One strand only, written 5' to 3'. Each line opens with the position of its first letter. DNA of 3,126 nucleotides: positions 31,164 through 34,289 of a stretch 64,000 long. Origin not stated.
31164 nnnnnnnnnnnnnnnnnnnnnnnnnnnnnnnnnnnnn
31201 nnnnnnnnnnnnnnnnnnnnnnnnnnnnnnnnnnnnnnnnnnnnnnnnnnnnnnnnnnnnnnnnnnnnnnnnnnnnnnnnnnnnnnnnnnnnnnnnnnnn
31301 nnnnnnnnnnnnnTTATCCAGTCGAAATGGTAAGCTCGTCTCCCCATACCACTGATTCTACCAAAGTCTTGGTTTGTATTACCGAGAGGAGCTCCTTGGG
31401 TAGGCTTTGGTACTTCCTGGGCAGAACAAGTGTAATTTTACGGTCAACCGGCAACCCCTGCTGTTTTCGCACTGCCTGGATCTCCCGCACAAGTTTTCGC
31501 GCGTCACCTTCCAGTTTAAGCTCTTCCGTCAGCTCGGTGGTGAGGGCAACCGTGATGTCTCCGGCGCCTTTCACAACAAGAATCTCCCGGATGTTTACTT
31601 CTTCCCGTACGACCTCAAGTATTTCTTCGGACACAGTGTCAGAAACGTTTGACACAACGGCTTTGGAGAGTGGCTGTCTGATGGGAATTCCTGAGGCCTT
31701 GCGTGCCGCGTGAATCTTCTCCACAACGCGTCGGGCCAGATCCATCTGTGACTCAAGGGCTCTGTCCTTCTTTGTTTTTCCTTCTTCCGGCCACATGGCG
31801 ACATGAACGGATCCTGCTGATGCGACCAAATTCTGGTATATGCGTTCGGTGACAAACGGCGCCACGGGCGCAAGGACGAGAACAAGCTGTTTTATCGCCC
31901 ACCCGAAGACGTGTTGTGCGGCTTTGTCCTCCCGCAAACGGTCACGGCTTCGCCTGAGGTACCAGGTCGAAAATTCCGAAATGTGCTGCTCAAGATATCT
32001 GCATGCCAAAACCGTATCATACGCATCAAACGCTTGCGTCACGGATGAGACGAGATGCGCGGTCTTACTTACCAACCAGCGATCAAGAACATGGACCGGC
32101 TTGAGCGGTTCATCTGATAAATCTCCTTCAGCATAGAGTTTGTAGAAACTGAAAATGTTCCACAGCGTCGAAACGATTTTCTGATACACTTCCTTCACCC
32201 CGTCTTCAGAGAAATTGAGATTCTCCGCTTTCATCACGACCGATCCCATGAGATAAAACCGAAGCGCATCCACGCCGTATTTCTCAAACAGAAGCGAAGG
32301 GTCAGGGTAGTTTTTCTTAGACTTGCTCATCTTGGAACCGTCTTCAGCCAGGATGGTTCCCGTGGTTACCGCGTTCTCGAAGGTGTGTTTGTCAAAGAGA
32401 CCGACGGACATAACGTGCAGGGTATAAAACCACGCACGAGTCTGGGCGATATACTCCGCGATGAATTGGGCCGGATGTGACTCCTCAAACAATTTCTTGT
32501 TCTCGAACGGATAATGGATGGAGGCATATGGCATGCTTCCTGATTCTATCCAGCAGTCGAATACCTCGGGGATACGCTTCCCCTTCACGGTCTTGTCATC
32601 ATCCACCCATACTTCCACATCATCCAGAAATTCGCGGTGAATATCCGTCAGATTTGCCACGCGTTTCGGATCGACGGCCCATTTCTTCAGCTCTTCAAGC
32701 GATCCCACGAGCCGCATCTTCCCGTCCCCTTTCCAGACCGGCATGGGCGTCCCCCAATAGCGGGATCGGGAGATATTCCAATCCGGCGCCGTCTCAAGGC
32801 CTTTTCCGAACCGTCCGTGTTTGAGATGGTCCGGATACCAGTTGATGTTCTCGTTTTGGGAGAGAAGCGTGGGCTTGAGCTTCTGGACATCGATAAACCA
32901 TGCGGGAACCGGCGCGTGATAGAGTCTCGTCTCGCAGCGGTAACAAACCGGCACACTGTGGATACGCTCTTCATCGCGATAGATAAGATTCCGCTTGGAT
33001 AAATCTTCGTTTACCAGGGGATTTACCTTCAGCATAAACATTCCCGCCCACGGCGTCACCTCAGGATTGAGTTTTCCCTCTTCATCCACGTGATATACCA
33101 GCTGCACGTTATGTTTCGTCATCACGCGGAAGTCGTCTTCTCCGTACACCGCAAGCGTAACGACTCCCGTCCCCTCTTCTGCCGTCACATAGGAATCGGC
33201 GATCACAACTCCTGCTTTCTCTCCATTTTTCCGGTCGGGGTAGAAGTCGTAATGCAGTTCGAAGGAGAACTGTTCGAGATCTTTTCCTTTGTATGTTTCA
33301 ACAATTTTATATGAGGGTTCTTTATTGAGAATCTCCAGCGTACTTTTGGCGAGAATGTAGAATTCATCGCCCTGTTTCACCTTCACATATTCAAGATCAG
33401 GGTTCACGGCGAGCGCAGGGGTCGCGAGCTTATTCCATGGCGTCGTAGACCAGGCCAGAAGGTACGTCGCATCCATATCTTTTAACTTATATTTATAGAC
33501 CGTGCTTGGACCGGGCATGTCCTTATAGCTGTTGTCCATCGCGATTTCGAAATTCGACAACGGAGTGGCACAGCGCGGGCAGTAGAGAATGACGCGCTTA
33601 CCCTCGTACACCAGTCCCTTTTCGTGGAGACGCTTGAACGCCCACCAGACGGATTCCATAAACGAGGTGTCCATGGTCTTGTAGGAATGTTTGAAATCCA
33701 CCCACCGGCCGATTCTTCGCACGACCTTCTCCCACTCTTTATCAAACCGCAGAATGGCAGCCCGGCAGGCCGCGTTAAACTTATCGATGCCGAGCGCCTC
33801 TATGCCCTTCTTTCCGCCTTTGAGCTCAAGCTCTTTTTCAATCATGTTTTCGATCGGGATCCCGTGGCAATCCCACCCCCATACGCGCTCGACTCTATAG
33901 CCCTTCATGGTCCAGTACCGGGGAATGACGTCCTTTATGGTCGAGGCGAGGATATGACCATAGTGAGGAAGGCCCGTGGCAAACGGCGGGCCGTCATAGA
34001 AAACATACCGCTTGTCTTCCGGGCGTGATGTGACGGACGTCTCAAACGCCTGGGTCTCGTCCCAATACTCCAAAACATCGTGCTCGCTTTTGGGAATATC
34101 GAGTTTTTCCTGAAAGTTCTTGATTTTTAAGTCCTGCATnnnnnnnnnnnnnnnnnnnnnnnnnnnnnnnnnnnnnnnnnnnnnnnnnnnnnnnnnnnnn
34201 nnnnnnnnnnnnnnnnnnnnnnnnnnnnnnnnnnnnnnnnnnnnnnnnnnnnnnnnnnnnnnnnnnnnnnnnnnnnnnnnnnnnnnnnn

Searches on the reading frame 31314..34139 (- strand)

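Call 51: search_protein_families(library=pfam, proteins=[window:31314-34139:-], max_evalue=0.00001)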
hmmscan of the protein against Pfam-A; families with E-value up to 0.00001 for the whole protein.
window:31314-34139:- (941 aa): 4 families
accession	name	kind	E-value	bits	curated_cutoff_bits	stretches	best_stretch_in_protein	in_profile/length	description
PF00133.28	tRNA-synt_1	-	8.3e-128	427.1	22.7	1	22-641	2-413/414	tRNA synthetases class I (I, L, M and V)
PF08264.19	Anticodon_1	-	2.8e-30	105.6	25.1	1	686-826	1-146/148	Anticodon-binding domain of tRNA ligase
PF09334.17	tRNA-synt_1g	-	6.5e-20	71.7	20.1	2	554-662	282-386/391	tRNA synthetases class I (M)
PF19302.4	DUF5915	-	7.6e-15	55.4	27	1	830-935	71-175/195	Domain of unknown function (DUF5915)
